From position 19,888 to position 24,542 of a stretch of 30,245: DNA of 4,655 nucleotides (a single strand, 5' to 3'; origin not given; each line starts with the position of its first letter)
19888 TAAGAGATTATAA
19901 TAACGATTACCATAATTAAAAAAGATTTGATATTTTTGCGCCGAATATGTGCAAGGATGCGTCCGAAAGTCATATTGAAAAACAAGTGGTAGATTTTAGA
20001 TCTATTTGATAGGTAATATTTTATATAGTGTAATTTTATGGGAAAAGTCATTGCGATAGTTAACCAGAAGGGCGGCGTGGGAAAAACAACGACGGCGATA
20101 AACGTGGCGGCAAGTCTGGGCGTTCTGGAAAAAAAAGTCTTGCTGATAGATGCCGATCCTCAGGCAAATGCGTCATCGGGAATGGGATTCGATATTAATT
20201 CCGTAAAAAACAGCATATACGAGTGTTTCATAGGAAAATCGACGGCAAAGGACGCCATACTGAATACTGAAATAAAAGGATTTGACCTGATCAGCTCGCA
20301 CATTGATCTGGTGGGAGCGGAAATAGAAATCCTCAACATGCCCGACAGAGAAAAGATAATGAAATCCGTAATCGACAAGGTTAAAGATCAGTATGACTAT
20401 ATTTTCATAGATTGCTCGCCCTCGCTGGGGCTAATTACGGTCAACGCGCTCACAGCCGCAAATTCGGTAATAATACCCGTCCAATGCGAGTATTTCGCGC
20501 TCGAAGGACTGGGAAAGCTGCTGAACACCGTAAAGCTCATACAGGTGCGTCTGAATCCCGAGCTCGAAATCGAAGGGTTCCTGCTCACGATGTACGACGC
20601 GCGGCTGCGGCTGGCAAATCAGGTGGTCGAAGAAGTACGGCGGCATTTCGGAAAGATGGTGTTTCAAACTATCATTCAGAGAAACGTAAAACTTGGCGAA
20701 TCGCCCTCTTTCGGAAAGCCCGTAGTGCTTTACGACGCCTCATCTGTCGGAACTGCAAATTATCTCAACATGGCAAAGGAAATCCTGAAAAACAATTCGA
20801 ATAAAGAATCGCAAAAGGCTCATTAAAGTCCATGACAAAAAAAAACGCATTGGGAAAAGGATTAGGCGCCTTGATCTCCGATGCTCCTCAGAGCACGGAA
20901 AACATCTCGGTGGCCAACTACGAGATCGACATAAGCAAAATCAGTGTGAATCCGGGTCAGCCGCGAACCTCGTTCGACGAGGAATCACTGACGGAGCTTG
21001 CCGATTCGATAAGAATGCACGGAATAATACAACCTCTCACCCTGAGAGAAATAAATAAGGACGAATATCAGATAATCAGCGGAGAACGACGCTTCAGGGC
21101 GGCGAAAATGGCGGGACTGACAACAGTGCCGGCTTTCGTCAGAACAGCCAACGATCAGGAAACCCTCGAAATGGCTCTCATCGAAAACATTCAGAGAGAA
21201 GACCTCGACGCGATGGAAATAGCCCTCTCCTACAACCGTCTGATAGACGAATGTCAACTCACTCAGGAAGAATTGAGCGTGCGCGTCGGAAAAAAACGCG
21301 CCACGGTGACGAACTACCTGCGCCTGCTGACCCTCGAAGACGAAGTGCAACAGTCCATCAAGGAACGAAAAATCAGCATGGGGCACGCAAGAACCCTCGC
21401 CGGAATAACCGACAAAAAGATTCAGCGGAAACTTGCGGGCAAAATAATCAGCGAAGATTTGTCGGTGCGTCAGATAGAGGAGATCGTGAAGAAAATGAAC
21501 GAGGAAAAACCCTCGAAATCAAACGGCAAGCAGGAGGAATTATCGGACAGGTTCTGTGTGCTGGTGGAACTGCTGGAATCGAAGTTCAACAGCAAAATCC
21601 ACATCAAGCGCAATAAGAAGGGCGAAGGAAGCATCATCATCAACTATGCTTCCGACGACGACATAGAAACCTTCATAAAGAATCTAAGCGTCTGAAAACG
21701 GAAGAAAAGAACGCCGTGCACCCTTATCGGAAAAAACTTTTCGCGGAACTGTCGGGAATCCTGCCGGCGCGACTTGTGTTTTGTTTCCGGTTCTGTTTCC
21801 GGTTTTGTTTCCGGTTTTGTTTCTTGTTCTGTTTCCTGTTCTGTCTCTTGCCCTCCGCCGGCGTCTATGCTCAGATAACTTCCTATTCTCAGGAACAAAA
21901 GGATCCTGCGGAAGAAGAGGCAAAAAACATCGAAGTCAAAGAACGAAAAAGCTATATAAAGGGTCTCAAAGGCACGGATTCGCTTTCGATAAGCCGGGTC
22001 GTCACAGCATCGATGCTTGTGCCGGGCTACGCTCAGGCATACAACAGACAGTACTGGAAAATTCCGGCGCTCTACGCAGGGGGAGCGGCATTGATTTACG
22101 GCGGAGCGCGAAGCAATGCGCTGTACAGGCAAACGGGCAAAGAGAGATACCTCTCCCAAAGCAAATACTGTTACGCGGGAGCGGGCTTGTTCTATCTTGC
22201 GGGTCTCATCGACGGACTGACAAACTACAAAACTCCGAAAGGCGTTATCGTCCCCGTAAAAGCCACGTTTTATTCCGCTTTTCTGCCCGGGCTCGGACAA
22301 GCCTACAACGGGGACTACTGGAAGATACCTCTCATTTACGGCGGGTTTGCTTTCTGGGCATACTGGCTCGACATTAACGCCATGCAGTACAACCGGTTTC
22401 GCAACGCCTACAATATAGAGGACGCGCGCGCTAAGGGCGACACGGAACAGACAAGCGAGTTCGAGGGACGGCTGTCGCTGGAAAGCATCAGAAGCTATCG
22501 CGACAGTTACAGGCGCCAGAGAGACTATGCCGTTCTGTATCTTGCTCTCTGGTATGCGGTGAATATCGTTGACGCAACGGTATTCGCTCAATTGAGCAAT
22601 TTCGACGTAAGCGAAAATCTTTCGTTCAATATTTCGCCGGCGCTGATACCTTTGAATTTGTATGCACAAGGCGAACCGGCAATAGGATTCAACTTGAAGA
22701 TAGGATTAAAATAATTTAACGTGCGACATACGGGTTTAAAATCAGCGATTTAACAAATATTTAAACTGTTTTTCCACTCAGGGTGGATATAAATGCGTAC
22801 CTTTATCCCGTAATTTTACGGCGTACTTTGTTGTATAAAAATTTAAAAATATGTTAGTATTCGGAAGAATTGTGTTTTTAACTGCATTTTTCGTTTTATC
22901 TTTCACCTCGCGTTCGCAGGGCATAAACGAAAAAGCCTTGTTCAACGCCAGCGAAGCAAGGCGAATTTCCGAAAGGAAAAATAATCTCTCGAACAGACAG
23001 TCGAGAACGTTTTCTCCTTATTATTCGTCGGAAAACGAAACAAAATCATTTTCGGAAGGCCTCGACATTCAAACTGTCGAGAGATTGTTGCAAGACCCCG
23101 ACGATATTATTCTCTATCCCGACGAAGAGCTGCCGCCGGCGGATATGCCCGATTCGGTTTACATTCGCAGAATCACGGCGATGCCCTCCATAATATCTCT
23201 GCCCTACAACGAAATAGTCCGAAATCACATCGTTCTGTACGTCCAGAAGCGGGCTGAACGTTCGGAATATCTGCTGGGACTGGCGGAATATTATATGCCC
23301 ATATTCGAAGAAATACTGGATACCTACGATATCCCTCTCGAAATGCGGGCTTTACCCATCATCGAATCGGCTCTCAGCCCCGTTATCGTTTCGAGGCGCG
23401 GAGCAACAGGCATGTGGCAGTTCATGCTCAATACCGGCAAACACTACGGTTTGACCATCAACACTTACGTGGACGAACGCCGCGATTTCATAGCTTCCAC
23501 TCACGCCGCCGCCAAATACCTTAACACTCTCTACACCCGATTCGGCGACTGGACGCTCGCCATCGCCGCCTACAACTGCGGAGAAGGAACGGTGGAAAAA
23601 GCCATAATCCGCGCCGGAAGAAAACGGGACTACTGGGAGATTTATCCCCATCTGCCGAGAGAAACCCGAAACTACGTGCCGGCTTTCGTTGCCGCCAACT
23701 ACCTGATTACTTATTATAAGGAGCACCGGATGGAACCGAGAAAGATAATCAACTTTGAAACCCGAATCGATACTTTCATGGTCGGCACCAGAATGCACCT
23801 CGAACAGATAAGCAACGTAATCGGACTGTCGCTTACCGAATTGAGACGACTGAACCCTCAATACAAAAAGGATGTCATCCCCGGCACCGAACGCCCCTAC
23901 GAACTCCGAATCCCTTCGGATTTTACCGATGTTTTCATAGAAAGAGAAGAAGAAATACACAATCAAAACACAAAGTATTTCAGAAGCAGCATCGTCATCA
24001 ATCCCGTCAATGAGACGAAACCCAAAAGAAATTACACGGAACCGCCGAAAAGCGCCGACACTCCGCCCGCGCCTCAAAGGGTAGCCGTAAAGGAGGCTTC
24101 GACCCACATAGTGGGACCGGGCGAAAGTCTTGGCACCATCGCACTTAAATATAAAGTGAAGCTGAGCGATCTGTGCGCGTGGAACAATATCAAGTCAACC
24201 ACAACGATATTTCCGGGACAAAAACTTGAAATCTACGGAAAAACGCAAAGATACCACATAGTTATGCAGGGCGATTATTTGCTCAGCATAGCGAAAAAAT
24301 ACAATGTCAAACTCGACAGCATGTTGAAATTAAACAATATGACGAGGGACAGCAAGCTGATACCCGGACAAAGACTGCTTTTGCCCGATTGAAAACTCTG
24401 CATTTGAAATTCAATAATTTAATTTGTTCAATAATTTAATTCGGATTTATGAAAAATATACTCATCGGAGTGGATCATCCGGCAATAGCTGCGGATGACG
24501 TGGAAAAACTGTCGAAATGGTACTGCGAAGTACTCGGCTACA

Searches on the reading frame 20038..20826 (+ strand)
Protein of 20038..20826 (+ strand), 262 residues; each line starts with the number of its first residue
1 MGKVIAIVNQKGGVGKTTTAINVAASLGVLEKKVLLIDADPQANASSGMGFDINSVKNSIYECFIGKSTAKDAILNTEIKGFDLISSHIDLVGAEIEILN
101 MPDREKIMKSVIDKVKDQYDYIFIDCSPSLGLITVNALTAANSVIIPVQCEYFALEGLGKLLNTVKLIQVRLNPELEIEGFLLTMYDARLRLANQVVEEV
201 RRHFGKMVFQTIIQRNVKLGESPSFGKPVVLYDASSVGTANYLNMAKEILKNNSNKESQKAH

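Call 11: search_protein_families(library=pfam, proteins=[window:20038-20826:+])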
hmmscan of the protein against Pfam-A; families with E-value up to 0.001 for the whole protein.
window:20038-20826:+ (262 aa): 7 families
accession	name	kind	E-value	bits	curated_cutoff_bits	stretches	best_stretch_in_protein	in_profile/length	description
PF13614.12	AAA_31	-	6e-69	232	27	1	3-178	2-177/177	AAA domain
PF01656.29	CbiA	-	3.8e-26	91.9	25.4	1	5-229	1-125/125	CobQ/CobB/MinD/ParA nucleotide binding domain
PF10609.15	ParA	-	3e-10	40.4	27.1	1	3-164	4-159/246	NUBPL iron-transfer P-loop NTPase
PF06564.18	CBP_BcsQ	-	6.4e-09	36.1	21.3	1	4-247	3-231/234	Cellulose biosynthesis protein BcsQ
PF09140.17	MipZ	-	1.4e-08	34.8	20.7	1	4-42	2-40/262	ATPase MipZ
PF02374.21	ArsA_ATPase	-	5.8e-07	29.4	24.3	1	7-60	5-58/305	Anion-transporting ATPase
PF00142.24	Fer4_NifH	-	1.6e-06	28.3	25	1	8-81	5-80/271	4Fe-4S iron sulfur cluster binding proteins, NifH/frxC family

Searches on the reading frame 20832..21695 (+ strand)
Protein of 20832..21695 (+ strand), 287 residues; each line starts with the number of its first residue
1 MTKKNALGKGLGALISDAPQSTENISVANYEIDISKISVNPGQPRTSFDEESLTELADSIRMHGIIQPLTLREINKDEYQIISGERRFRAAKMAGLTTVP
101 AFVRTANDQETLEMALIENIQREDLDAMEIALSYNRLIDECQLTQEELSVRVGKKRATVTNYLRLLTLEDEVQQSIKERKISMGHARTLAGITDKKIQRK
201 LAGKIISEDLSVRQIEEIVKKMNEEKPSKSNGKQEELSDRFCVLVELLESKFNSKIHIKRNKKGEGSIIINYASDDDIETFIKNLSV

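Call 11: search_protein_families(library=pfam, proteins=[window:20832-21695:+])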
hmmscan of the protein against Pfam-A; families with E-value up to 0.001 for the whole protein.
window:20832-21695:+ (287 aa): 3 families
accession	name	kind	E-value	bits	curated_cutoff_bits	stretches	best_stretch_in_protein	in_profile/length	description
PF17762.8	HTH_ParB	-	2.3e-37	127.7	22.6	1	123-223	1-101/102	ParB HTH domain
PF02195.25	ParB_N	-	5.1e-35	119.9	26.3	1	30-121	4-95/95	ParB N-terminal domain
PF23552.2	ParB_C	-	5.8e-07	29.3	23.8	1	244-285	8-49/50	ParB dimerisation domain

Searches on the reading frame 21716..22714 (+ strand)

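Call 11: search_protein_families(library=pfam, proteins=[window:21716-22714:+])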
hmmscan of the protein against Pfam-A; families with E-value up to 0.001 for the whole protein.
window:21716-22714:+ (332 aa): 1 family
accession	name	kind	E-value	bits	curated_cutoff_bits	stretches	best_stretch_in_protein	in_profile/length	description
PF18935.5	DUF5683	-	2.1e-60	203.5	26.7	2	179-328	4-148/151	Family of unknown function (DUF5683)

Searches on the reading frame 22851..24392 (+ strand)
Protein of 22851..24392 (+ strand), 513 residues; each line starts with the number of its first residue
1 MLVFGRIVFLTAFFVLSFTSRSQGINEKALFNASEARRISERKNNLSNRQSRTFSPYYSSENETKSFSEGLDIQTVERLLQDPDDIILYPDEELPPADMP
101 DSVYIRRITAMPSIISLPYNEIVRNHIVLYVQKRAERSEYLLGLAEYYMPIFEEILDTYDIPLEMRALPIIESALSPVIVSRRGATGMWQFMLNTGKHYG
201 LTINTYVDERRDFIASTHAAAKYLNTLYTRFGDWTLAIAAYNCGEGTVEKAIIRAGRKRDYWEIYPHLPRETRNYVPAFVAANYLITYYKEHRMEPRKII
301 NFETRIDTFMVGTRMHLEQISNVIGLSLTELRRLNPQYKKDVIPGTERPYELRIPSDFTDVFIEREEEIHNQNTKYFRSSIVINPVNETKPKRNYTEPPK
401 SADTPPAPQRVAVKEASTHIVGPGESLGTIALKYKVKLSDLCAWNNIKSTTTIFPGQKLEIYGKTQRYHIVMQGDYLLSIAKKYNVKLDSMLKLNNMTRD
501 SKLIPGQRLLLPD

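Call 11: search_protein_families(library=pfam, proteins=[window:22851-24392:+])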
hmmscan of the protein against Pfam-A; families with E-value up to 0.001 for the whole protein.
window:22851-24392:+ (513 aa): 4 families
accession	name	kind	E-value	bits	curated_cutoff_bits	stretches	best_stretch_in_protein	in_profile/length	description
PF01464.25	SLT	-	2.1e-25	89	21.3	1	164-260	16-113/117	Transglycosylase SLT domain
PF01476.26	LysM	-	9.7e-25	86.7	20.9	2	419-461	1-42/43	LysM domain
PF23473.1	LysM3_LYK4_5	-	5.4e-06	26.8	29.3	0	470-511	6-46/48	LYK4/5 LysM3 domain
PF23446.1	LysM1_NFP_LYK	-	7.6e-05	23.9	36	0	477-512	18-54/60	NFP/LYK LysM1 domain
